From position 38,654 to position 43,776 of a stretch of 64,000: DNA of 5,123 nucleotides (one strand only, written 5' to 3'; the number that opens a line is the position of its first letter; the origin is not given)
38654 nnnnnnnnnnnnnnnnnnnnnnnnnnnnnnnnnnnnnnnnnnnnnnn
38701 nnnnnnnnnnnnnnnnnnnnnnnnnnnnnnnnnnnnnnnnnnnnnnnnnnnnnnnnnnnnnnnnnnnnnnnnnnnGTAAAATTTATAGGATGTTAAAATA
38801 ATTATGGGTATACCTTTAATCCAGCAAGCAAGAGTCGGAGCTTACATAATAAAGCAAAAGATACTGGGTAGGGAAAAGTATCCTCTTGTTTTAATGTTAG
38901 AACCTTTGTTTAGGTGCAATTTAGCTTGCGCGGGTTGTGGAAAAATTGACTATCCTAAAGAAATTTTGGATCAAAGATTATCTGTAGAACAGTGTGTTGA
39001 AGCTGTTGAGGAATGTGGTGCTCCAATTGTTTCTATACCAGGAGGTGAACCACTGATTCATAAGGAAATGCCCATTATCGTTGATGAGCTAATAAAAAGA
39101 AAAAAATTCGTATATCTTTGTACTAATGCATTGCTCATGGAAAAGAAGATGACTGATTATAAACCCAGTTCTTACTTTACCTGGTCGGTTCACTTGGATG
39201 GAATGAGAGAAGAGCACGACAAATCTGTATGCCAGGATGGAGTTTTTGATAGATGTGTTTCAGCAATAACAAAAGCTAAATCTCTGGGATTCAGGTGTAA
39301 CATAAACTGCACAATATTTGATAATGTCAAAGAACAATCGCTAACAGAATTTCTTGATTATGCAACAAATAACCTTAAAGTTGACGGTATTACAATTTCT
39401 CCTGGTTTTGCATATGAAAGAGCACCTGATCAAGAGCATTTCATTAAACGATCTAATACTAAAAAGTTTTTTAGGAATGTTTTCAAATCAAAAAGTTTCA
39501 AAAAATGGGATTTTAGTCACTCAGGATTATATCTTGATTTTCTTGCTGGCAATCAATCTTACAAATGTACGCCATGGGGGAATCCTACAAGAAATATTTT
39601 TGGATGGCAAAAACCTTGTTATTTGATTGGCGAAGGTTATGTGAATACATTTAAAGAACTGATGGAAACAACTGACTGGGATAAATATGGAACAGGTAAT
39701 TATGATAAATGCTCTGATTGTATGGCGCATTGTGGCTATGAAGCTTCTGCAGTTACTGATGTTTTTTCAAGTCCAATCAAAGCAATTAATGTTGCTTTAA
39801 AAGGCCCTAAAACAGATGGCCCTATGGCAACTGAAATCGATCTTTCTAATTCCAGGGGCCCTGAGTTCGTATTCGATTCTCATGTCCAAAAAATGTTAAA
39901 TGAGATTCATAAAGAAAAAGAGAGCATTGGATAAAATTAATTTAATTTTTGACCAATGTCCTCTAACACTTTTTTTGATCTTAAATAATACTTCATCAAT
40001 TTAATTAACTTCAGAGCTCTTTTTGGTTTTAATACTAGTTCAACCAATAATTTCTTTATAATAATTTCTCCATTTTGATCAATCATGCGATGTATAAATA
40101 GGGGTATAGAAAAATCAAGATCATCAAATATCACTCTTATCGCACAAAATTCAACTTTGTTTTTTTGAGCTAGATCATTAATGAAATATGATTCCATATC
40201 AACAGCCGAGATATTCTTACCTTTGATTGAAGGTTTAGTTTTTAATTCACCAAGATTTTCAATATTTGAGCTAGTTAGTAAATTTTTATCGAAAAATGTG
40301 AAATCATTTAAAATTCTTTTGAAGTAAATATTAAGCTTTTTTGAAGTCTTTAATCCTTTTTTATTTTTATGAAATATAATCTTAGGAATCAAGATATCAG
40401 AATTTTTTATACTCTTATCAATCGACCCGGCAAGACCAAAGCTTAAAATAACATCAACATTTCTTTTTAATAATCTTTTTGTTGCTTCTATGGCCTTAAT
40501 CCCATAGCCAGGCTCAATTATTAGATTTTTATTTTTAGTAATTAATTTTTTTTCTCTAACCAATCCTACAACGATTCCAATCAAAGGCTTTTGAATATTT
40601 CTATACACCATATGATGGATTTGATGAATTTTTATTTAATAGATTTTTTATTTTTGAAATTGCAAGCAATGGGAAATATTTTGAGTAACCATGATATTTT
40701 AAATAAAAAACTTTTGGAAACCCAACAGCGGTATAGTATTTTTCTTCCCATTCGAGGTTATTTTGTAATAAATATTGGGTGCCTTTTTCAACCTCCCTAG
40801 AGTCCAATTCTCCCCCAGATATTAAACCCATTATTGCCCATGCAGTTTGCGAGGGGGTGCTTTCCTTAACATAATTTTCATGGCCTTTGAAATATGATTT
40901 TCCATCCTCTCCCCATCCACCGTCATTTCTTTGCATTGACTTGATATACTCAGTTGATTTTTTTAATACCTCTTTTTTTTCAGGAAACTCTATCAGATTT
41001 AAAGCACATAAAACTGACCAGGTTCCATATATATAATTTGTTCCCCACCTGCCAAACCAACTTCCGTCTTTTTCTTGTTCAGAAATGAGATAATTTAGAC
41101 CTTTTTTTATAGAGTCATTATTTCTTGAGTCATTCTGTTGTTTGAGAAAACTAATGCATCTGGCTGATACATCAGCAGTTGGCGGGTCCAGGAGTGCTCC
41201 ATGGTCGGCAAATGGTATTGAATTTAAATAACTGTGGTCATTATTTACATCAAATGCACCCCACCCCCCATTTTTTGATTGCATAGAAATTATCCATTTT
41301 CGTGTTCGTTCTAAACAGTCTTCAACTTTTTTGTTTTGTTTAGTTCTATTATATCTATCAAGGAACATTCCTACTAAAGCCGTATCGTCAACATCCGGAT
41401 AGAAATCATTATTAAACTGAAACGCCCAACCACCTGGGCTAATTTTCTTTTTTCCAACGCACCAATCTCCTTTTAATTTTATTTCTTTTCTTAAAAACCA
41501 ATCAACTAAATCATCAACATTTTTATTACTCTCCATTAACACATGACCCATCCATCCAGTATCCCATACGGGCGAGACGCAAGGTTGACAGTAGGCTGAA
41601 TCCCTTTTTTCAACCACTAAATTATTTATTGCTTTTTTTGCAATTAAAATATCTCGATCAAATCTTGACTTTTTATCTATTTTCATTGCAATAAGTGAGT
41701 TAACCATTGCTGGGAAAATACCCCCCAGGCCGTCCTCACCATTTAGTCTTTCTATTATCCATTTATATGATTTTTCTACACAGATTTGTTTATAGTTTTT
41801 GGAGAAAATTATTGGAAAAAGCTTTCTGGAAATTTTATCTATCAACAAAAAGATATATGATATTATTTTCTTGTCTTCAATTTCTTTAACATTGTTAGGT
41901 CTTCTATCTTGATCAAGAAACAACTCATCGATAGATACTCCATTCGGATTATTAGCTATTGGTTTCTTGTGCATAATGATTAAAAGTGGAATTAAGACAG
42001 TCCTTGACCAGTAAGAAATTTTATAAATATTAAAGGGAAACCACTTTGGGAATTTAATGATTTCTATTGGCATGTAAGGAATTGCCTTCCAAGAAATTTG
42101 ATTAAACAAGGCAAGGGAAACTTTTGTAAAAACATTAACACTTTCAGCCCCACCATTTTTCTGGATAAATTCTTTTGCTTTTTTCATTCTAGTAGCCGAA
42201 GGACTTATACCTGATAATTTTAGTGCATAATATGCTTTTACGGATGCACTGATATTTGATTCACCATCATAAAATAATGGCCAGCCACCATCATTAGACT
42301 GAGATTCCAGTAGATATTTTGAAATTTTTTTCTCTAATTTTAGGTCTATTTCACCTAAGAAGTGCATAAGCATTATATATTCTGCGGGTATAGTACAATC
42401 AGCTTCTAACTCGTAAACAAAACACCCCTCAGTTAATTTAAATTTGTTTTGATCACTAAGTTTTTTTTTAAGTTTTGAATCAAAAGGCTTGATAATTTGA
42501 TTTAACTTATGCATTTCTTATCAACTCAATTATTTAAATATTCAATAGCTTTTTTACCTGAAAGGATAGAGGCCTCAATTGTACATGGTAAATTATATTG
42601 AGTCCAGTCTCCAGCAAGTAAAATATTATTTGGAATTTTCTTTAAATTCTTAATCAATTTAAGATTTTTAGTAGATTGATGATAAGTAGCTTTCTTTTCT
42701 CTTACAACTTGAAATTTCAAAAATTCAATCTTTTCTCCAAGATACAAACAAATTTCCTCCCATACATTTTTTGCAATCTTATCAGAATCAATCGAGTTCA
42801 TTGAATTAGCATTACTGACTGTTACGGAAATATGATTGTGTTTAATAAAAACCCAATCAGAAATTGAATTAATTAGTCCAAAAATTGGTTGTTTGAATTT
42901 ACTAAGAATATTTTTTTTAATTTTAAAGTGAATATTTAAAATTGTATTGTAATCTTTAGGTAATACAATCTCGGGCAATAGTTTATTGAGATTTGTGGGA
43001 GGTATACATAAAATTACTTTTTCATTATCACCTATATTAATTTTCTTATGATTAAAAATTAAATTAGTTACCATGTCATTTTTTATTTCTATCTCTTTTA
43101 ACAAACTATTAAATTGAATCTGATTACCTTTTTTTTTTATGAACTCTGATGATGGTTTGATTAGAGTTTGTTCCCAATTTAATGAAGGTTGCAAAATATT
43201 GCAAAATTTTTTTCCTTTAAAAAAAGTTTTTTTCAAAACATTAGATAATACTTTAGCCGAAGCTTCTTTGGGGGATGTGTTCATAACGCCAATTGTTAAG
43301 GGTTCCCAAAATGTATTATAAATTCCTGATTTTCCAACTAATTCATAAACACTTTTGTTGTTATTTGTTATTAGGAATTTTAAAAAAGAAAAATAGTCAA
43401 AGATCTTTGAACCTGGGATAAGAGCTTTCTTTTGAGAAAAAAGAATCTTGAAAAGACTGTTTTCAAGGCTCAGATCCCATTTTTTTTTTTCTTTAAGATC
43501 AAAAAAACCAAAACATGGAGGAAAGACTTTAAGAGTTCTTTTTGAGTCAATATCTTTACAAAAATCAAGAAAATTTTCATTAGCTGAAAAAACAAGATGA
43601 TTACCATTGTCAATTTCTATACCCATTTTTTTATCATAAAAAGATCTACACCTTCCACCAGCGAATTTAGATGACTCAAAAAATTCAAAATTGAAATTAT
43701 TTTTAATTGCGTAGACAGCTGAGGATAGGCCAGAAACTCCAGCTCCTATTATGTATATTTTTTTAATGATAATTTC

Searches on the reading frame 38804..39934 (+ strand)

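Call 94: search_protein_families(library=ncbifam, proteins=[window:38804-39934:+], max_evalue=1e-10)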
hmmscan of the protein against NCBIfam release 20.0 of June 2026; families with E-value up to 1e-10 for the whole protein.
window:38804-39934:+ (376 aa): 13 families
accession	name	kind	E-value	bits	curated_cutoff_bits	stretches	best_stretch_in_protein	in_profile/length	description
TIGR03470.1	HpnH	equivalog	3.4e-165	548.7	225.05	1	1-319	1-318/318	adenosyl-hopene transferase HpnH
TIGR03961.1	rSAM_PTO1314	hypoth_equivalog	7.6e-20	71.5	306.05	1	18-317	11-309/332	PTO1314 family radical SAM protein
TIGR02666.1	moaA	equivalog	2.9e-16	59.4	284.05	1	37-190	19-183/336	GTP 3',8-cyclase MoaA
TIGR04051.1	rSAM_NirJ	equivalog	3.4e-15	55.9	515.45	1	35-250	9-222/354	heme d1 biosynthesis radical SAM protein NirJ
TIGR02668.1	moaA_archaeal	equivalog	6.7e-15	54.8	325.25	1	37-192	19-178/303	GTP 3',8-cyclase MoaA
NF001199.0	PRK00164.2-1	equivalog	8.3e-14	51.4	231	1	37-190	21-178/308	GTP 3',8-cyclase MoaA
TIGR04053.2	TIGR04053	equivalog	1e-12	48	395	1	24-175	4-162/366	TIGR04053 family radical SAM/SPASM domain-containing protein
TIGR04546.1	rSAM_ahbC_deAc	equivalog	2.1e-12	46.5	650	1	25-173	37-187/390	12,18-didecarboxysiroheme deacetylase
NF049973.1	radical_Rv1681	equivalog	1.1e-11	44.3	380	1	32-186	76-236/326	Rv1681 family radical SAM protein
TIGR04545.1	rSAM_ahbD_hemeb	equivalog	1.7e-11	44.1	500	1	37-188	9-163/339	heme b synthase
TIGR04054.1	rSAM_NirJ1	equivalog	3.6e-11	42.3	650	1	37-175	45-186/387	putative heme d1 biosynthesis radical SAM protein NirJ1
TIGR04347.1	pseudo_SAM_Halo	equivalog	6e-11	42.2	525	1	31-184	41-196/390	TIGR04347 family pseudo-SAM/SPASM protein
TIGR03962.1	mycofact_rSAM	equivalog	7.1e-11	41.9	265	0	27-187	11-173/339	mycofactocin radical SAM maturase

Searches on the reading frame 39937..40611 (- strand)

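Call 37: search_protein_families(library=pfam, proteins=[window:39937-40611:-], max_evalue=0.001)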
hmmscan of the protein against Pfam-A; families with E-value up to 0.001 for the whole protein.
window:39937-40611:- (224 aa): 1 family
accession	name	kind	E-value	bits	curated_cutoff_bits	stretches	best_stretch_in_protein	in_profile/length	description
PF01048.26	PNP_UDP_1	-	2.1e-10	40.8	25.1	1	26-81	41-99/233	Phosphorylase superfamily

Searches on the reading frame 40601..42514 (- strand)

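Call 37: search_protein_families(library=pfam, proteins=[window:40601-42514:-], max_evalue=0.001)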
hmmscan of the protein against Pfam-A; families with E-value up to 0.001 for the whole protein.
window:40601-42514:- (637 aa): 5 families
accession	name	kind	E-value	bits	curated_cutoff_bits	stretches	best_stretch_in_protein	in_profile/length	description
PF13243.12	SQHop_cyclase_C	-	3.8e-124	414.3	26.1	1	313-623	1-318/319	Squalene-hopene cyclase C-terminal domain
PF13249.12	SQHop_cyclase_N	-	1.1e-108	363.2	26.2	2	28-304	14-290/291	Squalene-hopene cyclase N-terminal domain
PF09492.16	Pec_lyase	-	4.1e-09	36.6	22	1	383-493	46-160/292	Pectic acid lyase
PF00432.27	Prenyltrans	-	4.3e-08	33.4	26.5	1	398-586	49-209/304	Prenyltransferase alpha-alpha toroid domain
PF07678.20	TED_complement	-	0.00011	21.8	22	0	462-595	58-199/312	A-macroglobulin TED domain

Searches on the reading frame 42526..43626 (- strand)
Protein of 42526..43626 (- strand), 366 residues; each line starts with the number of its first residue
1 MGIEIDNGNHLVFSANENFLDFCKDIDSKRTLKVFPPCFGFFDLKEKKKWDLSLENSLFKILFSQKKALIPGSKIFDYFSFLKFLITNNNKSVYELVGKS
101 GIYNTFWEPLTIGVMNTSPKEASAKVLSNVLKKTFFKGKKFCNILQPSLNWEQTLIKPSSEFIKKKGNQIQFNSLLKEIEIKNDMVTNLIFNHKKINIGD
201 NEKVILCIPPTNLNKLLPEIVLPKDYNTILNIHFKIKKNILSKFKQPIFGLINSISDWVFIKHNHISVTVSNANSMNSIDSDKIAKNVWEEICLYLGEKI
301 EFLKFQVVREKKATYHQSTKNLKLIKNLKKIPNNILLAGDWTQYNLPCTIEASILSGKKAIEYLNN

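Call 37: search_protein_families(library=pfam, proteins=[window:42526-43626:-], max_evalue=0.001)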
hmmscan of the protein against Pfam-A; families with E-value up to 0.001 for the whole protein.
window:42526-43626:- (366 aa): 1 family
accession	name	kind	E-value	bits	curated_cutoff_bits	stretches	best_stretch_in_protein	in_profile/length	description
PF01593.30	Amino_oxidase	-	7.5e-14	52.3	19.8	1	2-360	37-438/443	Flavin containing amine oxidoreductase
